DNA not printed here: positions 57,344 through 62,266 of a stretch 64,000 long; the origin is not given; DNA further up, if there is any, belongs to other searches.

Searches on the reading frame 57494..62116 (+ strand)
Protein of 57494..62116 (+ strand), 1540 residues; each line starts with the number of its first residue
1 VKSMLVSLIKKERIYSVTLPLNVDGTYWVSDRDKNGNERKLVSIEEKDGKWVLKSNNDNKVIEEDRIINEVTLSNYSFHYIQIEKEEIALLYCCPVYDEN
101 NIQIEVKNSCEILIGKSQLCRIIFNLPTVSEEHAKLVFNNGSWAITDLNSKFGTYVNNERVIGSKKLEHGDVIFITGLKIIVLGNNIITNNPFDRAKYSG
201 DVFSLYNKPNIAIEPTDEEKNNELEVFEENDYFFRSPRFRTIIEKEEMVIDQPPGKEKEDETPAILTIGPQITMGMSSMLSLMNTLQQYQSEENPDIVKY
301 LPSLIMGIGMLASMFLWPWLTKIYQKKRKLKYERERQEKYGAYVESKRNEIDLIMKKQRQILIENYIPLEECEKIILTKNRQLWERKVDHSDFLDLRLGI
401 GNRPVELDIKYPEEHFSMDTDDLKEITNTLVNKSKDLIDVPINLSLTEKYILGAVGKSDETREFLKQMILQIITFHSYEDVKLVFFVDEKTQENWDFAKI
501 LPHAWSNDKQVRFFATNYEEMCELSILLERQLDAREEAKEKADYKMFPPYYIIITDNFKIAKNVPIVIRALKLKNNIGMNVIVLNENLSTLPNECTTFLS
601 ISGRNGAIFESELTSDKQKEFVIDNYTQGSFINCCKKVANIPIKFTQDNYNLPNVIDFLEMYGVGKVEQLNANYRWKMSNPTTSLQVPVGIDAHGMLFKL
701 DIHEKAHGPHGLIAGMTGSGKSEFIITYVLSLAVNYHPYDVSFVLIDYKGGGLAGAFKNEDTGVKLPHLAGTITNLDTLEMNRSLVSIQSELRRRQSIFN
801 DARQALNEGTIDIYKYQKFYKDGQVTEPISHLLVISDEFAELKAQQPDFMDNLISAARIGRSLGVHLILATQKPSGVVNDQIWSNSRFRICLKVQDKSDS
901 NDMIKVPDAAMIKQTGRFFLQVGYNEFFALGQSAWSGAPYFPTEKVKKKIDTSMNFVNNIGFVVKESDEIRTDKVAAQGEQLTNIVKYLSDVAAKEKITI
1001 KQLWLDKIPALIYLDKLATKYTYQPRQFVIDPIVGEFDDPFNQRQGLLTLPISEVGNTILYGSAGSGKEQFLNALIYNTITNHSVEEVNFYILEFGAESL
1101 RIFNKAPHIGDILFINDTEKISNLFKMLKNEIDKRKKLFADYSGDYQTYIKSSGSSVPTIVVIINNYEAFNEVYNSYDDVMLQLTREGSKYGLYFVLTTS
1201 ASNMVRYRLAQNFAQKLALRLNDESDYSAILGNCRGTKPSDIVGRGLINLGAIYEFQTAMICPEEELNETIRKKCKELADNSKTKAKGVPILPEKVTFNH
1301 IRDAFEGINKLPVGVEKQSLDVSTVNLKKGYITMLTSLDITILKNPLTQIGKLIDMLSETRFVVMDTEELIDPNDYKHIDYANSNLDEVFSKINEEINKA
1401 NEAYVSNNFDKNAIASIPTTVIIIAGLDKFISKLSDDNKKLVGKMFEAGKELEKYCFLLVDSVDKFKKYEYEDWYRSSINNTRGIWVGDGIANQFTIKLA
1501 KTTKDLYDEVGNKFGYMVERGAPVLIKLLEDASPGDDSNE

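Call 86: search_protein_families(library=pfam, proteins=[window:57494-62116:+], max_evalue=0.00001)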
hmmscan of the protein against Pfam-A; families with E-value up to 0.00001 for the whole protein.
window:57494-62116:+ (1540 aa): 3 families
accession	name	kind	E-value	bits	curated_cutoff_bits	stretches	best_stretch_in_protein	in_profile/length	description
PF01580.24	FtsK_SpoIIIE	-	2.6e-45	155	24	2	679-875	12-220/221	FtsK/SpoIIIE family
PF00498.31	FHA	-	1.3e-15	58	20.7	1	113-173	2-64/67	FHA domain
PF16697.10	Yop-YscD_cpl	-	2.5e-08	34.5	33.2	1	111-175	18-83/94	Inner membrane component of T3SS, cytoplasmic domain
